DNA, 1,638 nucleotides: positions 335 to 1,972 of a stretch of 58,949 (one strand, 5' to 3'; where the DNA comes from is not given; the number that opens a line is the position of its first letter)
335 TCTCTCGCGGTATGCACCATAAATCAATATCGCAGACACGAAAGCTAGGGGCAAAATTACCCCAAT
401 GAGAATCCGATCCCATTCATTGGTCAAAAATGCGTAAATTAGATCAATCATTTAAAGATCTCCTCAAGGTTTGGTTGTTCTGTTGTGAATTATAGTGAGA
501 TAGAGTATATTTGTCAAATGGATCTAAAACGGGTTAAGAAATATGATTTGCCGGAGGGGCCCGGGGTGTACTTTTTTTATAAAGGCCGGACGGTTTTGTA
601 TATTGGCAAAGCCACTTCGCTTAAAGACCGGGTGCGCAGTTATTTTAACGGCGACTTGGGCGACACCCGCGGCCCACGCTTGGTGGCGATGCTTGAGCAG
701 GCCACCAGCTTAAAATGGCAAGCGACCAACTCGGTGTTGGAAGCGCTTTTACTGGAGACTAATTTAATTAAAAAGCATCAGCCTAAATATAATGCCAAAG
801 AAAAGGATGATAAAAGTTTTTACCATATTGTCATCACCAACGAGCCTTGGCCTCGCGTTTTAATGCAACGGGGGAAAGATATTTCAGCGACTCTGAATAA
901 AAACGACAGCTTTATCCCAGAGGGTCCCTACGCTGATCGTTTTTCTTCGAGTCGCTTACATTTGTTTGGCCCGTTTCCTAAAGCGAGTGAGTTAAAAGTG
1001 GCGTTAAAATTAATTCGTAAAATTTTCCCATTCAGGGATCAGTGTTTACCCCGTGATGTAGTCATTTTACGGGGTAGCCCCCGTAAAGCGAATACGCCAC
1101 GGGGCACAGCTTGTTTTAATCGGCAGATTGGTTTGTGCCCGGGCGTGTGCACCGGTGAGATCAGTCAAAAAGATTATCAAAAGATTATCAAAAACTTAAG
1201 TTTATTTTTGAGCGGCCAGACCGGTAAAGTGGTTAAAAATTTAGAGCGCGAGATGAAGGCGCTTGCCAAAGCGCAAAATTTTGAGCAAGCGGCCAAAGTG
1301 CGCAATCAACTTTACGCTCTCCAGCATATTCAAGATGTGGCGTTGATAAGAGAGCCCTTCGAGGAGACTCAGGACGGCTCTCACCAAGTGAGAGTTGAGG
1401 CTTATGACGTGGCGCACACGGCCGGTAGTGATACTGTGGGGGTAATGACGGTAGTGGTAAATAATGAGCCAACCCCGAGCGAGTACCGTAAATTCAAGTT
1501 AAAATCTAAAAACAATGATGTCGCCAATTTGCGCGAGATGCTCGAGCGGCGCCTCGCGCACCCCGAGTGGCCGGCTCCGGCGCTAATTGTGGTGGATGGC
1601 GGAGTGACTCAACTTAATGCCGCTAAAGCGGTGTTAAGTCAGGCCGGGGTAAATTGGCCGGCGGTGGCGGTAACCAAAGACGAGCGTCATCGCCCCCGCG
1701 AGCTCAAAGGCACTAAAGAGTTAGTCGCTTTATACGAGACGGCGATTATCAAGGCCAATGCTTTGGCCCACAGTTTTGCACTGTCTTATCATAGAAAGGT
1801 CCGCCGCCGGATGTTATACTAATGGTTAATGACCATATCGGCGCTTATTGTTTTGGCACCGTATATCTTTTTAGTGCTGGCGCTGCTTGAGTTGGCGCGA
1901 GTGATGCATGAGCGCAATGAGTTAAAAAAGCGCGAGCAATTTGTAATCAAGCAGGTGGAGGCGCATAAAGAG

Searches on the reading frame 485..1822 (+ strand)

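Call 8: search_protein_families(library=pfam, proteins=[window:485-1822:+], max_evalue=0.01)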
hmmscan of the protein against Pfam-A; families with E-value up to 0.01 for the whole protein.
window:485-1822:+ (445 aa): 3 families
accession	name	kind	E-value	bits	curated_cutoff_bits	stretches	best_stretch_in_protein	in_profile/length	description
PF08459.17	UvrC_RNaseH_dom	-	2.1e-30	106.1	22.3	1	302-422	11-137/159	UvrC RNAse H endonuclease domain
PF02151.25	UVR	-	1.1e-09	38.2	21.5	1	248-280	2-34/36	UvrB/uvrC motif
PF01541.30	GIY-YIG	-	1.4e-06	29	22.6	1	27-103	3-78/78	GIY-YIG catalytic domain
